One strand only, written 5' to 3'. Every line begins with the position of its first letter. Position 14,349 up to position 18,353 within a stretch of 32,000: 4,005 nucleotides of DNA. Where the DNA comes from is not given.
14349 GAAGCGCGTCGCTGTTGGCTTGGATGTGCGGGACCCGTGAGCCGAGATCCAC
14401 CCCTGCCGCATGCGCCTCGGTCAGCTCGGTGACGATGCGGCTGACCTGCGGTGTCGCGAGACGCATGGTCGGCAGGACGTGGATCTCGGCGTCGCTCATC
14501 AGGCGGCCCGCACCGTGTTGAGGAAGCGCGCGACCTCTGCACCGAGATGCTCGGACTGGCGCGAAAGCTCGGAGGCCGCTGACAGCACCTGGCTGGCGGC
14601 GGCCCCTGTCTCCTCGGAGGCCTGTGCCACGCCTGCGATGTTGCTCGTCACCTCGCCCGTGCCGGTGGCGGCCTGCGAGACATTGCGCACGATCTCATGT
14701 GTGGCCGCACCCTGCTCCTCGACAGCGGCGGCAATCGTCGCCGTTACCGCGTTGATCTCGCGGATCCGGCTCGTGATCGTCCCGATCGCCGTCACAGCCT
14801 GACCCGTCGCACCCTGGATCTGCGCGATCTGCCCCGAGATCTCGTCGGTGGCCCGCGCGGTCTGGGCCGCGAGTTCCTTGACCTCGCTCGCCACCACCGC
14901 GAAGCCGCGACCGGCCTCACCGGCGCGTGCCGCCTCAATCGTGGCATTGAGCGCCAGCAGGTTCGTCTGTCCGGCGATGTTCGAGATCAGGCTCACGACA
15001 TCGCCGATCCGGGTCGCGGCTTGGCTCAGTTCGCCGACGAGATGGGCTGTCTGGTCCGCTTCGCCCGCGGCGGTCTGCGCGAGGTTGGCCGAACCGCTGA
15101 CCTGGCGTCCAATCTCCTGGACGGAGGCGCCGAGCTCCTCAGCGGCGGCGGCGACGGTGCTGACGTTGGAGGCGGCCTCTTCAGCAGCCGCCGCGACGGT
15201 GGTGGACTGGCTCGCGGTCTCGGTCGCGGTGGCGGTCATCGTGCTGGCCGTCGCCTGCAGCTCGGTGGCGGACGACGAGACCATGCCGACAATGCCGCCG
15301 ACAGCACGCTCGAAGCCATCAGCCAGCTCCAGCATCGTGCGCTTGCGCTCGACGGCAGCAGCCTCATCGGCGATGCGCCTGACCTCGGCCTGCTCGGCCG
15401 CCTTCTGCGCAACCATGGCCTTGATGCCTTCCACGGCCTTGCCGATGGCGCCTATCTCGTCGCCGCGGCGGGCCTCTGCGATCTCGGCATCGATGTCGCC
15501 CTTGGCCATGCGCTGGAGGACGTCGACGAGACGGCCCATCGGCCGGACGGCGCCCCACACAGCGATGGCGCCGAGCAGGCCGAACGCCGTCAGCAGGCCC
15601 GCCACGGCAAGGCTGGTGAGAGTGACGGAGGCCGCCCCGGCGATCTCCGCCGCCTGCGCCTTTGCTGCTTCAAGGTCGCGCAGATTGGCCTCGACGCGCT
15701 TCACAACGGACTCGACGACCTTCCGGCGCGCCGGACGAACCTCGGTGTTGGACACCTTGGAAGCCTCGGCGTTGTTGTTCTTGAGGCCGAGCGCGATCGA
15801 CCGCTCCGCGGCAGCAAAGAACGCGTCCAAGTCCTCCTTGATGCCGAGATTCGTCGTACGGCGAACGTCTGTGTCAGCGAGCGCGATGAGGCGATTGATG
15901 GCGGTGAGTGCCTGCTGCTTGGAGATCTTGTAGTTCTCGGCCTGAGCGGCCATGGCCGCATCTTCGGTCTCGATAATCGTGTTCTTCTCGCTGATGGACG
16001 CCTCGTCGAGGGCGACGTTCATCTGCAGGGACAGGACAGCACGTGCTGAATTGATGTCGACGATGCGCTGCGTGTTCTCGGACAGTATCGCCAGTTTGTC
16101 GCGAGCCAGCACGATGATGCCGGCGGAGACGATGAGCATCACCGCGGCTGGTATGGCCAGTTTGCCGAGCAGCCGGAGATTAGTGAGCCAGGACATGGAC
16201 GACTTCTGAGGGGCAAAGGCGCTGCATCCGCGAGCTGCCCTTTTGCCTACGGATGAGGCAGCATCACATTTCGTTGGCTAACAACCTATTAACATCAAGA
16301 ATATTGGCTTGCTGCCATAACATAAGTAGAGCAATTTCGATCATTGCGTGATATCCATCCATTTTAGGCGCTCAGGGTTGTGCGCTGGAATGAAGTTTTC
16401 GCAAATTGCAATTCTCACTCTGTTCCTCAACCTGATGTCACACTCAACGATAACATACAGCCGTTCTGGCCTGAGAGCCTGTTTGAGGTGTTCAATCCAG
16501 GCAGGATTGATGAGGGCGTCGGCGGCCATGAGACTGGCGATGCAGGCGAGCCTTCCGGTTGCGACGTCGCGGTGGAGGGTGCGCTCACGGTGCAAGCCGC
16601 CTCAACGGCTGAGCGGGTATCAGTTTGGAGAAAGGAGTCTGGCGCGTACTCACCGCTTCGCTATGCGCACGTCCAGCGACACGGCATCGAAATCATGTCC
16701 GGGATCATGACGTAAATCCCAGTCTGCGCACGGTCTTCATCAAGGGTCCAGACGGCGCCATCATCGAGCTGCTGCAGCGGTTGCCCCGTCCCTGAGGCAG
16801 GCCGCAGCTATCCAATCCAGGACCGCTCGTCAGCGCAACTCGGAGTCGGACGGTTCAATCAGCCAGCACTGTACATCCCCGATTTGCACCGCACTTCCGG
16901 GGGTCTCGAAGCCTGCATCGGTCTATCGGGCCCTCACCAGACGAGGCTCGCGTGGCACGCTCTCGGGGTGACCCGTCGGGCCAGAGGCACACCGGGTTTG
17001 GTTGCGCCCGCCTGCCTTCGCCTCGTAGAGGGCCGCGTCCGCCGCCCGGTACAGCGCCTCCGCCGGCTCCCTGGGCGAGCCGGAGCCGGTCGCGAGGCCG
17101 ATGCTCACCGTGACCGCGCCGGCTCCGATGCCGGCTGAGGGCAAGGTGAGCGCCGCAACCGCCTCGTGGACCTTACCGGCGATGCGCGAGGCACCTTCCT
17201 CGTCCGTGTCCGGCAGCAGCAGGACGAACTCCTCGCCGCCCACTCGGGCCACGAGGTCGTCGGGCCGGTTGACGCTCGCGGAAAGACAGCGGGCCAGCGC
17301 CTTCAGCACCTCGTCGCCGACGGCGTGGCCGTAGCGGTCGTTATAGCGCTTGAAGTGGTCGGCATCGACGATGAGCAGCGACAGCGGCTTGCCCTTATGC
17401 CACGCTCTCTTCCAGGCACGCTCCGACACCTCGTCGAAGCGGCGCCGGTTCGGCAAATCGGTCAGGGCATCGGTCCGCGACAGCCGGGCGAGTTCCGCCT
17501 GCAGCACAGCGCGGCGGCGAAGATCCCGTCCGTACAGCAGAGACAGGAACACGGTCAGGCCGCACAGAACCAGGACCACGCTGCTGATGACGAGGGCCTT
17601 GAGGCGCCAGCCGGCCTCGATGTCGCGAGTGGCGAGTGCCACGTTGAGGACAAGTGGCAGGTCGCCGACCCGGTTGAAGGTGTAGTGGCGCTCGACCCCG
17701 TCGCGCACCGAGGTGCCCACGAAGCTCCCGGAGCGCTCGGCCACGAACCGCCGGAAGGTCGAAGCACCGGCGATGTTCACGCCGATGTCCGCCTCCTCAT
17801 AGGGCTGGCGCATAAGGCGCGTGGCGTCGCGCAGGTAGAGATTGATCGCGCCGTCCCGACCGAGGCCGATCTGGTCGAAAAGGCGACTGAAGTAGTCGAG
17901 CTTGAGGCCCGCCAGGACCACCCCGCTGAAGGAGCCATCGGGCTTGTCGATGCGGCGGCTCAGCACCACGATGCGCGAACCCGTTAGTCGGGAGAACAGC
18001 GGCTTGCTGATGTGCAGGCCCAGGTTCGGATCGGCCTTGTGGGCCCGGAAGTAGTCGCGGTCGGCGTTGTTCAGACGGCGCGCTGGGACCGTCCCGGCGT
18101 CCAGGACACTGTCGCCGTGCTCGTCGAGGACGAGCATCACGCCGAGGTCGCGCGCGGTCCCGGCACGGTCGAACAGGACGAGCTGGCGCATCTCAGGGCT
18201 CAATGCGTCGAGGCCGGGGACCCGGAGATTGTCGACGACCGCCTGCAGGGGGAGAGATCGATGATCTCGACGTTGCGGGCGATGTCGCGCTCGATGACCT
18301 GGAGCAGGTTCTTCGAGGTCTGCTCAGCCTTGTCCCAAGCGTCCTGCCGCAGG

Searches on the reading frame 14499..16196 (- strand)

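Call 20: search_protein_families(library=pfam, proteins=[window:14499-16196:-], max_evalue=0.001)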
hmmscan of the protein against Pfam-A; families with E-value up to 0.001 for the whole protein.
window:14499-16196:- (565 aa): 3 families
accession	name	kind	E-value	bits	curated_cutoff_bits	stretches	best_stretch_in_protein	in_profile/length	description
PF00015.26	MCPsignal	-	6.7e-29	101.4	34.6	1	369-532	7-163/172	Methyl-accepting chemotaxis protein (MCP) signalling domain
PF00672.30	HAMP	-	2.5e-09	37.8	25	1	216-256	6-45/53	HAMP domain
PF12729.13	4HB_MCP_1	-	0.00029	20.9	27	1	12-182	7-177/181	Four helix bundle sensory module for signal transduction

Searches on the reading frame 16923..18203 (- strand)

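Call 20: search_protein_families(library=pfam, proteins=[window:16923-18203:-], max_evalue=0.001)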
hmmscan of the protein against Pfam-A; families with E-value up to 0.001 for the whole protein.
window:16923-18203:- (426 aa): 4 families
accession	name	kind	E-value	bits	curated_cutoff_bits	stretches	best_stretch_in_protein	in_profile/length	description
PF00990.26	GGDEF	-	8.7e-48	162.6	23.8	1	244-402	3-161/161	Diguanylate cyclase, GGDEF domain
PF22588.2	dCache_1_like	-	1.8e-13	50.9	27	1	103-187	2-87/89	Histidine kinase sensor domain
PF02743.24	dCache_1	-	2.5e-06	27.7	45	1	24-118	72-168/240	Cache domain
PF17853.6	GGDEF_2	-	5.1e-05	23.9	24.5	1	258-361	7-95/116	GGDEF-like domain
